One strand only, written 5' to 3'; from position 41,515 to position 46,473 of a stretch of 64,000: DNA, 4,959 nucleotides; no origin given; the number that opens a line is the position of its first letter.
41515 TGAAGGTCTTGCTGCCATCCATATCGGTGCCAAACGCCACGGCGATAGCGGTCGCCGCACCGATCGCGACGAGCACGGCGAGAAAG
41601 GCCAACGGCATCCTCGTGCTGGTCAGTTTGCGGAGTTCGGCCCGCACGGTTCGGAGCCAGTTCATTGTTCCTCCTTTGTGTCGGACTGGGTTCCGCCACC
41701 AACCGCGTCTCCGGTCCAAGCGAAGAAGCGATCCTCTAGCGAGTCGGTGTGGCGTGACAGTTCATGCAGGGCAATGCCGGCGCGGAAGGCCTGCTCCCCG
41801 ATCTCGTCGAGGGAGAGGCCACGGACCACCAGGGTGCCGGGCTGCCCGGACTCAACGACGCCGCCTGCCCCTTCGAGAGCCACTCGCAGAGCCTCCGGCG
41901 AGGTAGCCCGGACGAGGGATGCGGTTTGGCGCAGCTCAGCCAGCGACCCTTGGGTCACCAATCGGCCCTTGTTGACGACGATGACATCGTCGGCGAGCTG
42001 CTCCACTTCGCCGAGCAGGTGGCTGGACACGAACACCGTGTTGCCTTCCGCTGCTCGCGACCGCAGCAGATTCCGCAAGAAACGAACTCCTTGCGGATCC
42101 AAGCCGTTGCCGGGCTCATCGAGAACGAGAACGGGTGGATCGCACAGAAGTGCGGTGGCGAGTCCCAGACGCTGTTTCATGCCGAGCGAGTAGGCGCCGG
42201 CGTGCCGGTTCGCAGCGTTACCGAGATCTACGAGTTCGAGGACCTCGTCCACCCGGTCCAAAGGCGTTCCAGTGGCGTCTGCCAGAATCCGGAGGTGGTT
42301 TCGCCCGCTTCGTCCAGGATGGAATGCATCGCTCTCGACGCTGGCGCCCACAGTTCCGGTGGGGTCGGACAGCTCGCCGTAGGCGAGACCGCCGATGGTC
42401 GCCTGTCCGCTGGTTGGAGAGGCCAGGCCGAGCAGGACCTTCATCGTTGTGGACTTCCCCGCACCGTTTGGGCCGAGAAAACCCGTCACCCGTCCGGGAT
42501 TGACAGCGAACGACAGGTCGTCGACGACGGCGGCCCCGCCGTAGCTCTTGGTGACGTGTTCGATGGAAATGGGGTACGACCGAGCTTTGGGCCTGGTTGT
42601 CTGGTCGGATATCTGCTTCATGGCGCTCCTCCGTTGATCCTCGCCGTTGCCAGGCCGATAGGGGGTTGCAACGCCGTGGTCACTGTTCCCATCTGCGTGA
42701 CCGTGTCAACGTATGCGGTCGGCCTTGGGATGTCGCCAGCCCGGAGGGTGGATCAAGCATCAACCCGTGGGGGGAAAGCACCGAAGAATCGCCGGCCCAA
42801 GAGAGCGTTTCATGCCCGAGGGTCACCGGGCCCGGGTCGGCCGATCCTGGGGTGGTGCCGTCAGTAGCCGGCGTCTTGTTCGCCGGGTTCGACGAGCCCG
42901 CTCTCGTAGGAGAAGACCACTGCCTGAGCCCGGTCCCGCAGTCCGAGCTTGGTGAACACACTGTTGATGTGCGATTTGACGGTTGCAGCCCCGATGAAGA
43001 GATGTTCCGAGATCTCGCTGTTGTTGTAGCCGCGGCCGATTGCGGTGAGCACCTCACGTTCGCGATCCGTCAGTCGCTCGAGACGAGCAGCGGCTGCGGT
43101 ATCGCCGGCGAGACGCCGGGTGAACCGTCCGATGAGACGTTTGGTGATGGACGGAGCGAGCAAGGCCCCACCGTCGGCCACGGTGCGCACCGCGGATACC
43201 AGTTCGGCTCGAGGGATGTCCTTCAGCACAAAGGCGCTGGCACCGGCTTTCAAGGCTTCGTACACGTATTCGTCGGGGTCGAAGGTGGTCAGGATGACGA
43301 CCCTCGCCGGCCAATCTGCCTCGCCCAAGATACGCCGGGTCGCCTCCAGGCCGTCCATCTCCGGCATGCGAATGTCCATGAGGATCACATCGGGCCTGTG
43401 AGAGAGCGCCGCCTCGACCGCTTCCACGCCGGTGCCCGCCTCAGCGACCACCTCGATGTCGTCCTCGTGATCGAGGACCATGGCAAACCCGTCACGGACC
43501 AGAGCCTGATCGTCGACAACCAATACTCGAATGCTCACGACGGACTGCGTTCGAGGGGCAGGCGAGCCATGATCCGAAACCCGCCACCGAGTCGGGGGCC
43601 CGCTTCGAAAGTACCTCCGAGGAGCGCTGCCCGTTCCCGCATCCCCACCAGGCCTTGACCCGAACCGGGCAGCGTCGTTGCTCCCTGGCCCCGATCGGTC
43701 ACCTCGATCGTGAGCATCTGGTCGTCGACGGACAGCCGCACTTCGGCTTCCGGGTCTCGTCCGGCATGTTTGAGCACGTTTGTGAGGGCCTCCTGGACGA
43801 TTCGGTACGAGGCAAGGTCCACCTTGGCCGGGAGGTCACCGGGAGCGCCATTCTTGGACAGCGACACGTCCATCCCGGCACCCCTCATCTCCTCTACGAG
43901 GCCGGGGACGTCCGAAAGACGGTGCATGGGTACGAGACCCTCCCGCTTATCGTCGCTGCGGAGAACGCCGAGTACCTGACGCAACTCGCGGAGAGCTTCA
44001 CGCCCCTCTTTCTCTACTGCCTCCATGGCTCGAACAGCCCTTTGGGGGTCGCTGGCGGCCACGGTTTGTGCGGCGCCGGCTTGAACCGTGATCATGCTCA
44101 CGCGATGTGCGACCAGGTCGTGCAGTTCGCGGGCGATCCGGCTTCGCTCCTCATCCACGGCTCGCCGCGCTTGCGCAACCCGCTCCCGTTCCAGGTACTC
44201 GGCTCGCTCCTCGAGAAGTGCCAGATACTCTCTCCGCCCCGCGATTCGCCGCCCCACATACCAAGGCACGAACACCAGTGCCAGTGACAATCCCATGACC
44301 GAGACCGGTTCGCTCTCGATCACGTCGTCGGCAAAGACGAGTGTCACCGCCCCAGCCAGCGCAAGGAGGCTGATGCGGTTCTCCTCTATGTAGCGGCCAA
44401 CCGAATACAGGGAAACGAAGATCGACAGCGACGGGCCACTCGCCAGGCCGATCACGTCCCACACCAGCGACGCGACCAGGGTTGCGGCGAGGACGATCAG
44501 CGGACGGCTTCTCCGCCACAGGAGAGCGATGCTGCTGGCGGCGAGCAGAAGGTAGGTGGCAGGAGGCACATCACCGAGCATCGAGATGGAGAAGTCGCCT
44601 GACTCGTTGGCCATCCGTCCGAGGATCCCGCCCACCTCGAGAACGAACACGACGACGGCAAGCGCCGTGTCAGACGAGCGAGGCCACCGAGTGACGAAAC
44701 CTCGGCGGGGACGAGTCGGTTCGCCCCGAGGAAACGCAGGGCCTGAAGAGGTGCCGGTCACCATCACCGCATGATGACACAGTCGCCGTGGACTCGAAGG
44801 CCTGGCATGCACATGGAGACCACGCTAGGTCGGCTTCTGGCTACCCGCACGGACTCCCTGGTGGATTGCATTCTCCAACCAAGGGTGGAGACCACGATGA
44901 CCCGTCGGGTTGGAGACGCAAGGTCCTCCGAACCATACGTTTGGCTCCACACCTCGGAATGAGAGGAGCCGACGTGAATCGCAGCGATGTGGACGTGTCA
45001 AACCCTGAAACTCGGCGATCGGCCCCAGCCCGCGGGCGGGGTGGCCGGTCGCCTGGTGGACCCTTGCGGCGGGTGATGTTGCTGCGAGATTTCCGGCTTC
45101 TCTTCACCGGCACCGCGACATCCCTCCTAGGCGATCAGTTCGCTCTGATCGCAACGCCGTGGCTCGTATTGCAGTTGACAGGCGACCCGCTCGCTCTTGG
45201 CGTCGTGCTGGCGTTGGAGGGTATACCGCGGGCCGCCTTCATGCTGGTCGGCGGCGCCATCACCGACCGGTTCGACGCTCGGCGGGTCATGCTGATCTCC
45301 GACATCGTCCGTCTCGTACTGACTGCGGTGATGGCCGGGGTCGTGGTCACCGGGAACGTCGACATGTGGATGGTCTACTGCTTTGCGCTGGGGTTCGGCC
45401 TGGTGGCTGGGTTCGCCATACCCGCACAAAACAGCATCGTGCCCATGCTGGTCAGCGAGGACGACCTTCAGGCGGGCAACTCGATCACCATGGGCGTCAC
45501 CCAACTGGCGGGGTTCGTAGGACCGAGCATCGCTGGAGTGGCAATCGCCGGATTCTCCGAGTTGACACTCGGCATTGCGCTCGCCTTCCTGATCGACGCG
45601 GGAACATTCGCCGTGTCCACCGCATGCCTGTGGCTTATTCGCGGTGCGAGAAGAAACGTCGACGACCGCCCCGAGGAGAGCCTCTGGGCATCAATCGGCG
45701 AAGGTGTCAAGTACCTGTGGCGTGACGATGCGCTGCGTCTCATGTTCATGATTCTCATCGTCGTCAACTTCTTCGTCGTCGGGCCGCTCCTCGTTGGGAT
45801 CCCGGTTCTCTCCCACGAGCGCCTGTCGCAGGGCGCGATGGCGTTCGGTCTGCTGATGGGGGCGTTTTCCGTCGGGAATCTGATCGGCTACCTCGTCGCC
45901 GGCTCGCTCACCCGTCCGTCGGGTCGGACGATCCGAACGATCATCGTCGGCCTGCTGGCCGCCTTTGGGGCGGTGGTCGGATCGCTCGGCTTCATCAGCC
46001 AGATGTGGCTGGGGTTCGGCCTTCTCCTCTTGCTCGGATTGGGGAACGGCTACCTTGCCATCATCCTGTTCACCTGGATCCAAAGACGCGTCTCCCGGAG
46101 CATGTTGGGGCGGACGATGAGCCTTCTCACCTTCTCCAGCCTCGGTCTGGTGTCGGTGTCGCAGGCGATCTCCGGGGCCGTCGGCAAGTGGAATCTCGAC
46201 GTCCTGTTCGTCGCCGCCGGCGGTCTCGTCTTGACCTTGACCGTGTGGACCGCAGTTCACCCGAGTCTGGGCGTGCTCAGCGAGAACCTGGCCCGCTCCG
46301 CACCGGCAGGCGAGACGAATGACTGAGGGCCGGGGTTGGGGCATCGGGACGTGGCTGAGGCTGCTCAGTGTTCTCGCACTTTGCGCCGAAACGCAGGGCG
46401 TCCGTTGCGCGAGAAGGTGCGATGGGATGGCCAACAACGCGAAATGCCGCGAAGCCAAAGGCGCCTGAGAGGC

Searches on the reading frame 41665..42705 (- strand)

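Call 59: search_protein_families(library=pfam, proteins=[window:41665-42705:-], max_evalue=0.00001)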
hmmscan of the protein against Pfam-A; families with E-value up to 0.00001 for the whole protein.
window:41665-42705:- (347 aa): 2 families
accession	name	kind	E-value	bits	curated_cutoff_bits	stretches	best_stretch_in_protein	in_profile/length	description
PF00005.33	ABC_tran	-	2.3e-26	93.5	25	1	62-198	2-135/137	ABC transporter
PF13304.12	AAA_21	-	2.1e-18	67.9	27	1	155-232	221-301/304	AAA domain, putative AbiEii toxin, Type IV TA system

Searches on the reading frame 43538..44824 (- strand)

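Call 59: search_protein_families(library=pfam, proteins=[window:43538-44824:-], max_evalue=0.00001)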
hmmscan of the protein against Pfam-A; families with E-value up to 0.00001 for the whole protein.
window:43538-44824:- (429 aa): 3 families
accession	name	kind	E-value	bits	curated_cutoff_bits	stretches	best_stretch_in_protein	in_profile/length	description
PF07730.19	HisKA_3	-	8.7e-19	68.3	24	1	226-292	1-67/68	Histidine kinase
PF02518.31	HATPase_c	-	4.7e-12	46.8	26.4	1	340-425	7-110/111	Histidine kinase-, DNA gyrase B-, and HSP90-like ATPase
PF13581.12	HATPase_c_2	-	9e-07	29.4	27.4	1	310-385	8-82/127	Histidine kinase-like ATPase domain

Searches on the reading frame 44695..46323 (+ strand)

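Call 59: search_protein_families(library=pfam, proteins=[window:44695-46323:+], max_evalue=0.00001)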
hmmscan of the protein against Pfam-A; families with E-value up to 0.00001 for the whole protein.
window:44695-46323:+ (543 aa): 2 families
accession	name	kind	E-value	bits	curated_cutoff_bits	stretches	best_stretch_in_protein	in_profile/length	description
PF07690.21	MFS_1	-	5.7e-32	111.4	33.4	1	136-481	1-338/347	Major Facilitator Superfamily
PF05977.19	MFS_3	-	9.5e-25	87.4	27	1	132-513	11-385/524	Transmembrane secretion effector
